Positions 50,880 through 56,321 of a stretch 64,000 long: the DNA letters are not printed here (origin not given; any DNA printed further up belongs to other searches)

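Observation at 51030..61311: Four-gene TerB / DUF2791-type ATPase / Lhr-like helicase / giant DUF4011 helicase-nuclease-like operon: a Shango-like core coupled to an Hhe-like fourth gene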

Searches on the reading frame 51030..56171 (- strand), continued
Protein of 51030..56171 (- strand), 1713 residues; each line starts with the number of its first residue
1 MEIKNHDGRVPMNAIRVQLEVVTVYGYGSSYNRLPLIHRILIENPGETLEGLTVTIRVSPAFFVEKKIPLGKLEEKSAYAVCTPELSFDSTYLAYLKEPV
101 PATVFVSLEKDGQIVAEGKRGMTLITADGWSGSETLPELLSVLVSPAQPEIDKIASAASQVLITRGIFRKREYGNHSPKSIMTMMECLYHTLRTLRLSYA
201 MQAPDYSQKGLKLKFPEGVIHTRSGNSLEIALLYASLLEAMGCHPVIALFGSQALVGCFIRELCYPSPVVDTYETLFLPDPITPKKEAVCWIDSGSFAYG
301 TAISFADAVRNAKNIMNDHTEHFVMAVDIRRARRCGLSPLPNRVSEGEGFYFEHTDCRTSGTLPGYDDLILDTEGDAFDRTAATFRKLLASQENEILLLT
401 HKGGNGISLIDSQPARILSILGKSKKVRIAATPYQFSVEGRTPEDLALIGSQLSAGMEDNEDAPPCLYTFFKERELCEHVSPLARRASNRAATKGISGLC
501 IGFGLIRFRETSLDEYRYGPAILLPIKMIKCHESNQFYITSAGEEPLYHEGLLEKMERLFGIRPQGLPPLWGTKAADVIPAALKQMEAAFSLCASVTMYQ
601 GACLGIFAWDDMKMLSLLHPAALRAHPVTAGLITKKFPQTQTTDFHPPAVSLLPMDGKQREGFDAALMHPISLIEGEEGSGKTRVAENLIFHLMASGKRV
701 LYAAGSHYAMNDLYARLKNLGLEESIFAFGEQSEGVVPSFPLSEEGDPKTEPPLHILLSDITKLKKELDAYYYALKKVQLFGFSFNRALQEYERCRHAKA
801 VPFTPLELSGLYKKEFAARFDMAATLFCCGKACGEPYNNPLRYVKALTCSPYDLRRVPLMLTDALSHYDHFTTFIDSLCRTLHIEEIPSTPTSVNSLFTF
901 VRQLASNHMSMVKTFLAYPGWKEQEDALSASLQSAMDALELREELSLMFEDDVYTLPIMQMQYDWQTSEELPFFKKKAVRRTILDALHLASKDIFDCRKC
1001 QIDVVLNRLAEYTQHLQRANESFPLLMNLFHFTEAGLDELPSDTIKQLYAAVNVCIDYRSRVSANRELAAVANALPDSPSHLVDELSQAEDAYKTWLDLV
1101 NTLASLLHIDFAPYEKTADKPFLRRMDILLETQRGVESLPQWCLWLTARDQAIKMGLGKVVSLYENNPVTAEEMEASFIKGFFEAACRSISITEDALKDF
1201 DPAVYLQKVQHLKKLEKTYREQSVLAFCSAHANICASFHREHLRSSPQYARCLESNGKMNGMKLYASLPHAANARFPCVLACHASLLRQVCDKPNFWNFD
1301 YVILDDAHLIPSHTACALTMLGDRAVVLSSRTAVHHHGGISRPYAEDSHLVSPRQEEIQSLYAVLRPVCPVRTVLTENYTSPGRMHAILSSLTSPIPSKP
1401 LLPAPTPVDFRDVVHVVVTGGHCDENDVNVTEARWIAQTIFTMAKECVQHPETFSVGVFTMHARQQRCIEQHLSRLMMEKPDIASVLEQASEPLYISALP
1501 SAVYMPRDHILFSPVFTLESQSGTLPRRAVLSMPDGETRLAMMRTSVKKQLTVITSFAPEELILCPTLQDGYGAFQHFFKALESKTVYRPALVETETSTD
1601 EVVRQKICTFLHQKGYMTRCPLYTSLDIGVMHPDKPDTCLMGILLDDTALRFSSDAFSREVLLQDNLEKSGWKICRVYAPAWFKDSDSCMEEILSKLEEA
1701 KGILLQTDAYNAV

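Call 13: find_encoding_contigs(protein=P0004, flank=10000, max_places=4)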
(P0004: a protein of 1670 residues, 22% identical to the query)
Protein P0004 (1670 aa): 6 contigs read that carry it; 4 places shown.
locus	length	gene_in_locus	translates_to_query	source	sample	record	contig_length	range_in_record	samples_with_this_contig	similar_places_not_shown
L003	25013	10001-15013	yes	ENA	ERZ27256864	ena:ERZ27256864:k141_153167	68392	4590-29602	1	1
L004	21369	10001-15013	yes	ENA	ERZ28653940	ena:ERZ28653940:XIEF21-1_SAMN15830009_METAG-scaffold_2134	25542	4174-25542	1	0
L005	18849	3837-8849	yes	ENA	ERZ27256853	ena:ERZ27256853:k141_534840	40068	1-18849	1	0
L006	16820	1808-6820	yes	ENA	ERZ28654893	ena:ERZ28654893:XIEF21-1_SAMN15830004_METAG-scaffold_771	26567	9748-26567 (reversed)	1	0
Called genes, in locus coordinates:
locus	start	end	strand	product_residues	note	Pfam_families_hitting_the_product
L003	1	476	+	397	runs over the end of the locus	PF00899:ThiF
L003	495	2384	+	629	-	PF00179:UQ_con (weak), PF16697:Yop-YscD_cpl, PF00498:FHA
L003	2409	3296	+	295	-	PF00089:Trypsin, PF13365:Trypsin_2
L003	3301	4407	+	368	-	PF01398:JAB, PF14464:Prok-JAB (faint)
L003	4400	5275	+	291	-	PF14446:Prok-RING_1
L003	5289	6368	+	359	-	PF01398:JAB (weak), PF01476:LysM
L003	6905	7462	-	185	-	PF00239:Resolvase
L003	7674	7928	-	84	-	-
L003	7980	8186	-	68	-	PF13783:DUF4177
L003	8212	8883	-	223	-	PF04140:ICMT, PF04191:PEMT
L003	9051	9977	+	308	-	PF00294:PfkB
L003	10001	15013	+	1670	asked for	PF18741:MTES_1575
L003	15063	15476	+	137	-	-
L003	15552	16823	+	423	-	PF01522:Polysacc_deac_1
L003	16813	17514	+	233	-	-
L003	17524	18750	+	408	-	PF01676:Metalloenzyme, PF10143:PhosphMutase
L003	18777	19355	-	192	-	PF01613:Flavin_Reduct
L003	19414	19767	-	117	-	PF03862:SpoVAC_SpoVAEB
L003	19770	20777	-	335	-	PF07451:SpoVAD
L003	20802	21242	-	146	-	PF03862:SpoVAC_SpoVAEB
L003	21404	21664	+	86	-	-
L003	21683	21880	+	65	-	-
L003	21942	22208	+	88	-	-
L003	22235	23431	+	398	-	-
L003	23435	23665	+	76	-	-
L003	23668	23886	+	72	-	-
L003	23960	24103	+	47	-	-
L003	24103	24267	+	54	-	-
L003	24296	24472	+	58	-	-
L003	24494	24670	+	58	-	-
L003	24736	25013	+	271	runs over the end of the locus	PF05707:Zot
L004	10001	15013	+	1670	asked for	PF18741:MTES_1575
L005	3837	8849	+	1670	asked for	PF18741:MTES_1575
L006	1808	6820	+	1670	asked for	PF18741:MTES_1575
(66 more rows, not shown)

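Call 14: find_encoding_contigs(protein=P0005, flank=10000, max_places=4)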
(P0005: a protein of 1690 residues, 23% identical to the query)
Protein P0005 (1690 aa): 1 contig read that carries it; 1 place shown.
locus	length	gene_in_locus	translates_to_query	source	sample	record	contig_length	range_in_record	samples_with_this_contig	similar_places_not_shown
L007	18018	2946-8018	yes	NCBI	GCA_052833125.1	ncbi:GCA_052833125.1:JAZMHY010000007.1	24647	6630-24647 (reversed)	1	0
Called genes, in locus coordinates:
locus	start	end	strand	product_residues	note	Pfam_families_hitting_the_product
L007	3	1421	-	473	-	?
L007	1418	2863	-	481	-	PF00488:MutS_V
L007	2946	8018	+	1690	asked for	PF18741:MTES_1575 (weak)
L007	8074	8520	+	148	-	-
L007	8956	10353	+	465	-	PF04055:Radical_SAM, PF13353:Fer4_12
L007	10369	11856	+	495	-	PF01522:Polysacc_deac_1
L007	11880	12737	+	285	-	PF01261:AP_endonuc_2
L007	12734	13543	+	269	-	-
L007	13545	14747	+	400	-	PF01676:Metalloenzyme, PF10143:PhosphMutase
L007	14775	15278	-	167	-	PF06908:YpsA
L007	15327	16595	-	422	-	-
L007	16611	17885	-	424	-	PF12897:Asp_aminotransf, PF00155:Aminotran_1_2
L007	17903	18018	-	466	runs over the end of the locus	PF01336:tRNA_anti-codon, PF00152:tRNA-synt_2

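Call 15: find_encoding_contigs(protein=P0008, flank=10000, max_places=4)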
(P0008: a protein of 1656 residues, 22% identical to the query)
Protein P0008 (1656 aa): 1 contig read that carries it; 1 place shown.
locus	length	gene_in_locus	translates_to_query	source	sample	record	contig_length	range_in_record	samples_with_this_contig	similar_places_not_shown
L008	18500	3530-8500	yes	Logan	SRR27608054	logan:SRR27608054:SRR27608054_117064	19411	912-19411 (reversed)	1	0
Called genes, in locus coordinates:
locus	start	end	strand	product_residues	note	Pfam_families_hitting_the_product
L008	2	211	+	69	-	?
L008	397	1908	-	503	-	PF00488:MutS_V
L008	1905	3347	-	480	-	PF00488:MutS_V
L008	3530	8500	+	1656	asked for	PF18741:MTES_1575 (faint)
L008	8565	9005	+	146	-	-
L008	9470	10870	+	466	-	PF04055:Radical_SAM, PF13353:Fer4_12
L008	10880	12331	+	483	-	PF01522:Polysacc_deac_1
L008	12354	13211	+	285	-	PF01261:AP_endonuc_2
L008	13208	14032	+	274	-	-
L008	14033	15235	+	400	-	PF01676:Metalloenzyme, PF10143:PhosphMutase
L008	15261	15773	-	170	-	PF06908:YpsA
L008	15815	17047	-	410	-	-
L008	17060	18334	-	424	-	PF12897:Asp_aminotransf, PF00155:Aminotran_1_2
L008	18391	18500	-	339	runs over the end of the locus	?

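Call 20: find_related_loci(query=A2, collection=genome_contigs, flank=10000)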
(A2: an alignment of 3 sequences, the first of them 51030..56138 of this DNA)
Query A2 (1702 aa) in genome_contigs; peptide patterns used: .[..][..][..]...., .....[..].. (x = any residue, [..] = any of these).
141 stretches matched a pattern; 1 encode a relative of the query (tblastn E <= 1e-3); 1 distinct loci.
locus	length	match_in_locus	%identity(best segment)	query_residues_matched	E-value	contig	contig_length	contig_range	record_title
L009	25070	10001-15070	43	1-1702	0e+0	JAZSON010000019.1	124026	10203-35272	MAG: Eubacteriales bacterium isolate T1900044549_TS20190015.MAGScoT_cleanbin_000011 SGB_185_k141_27591, whole genome sho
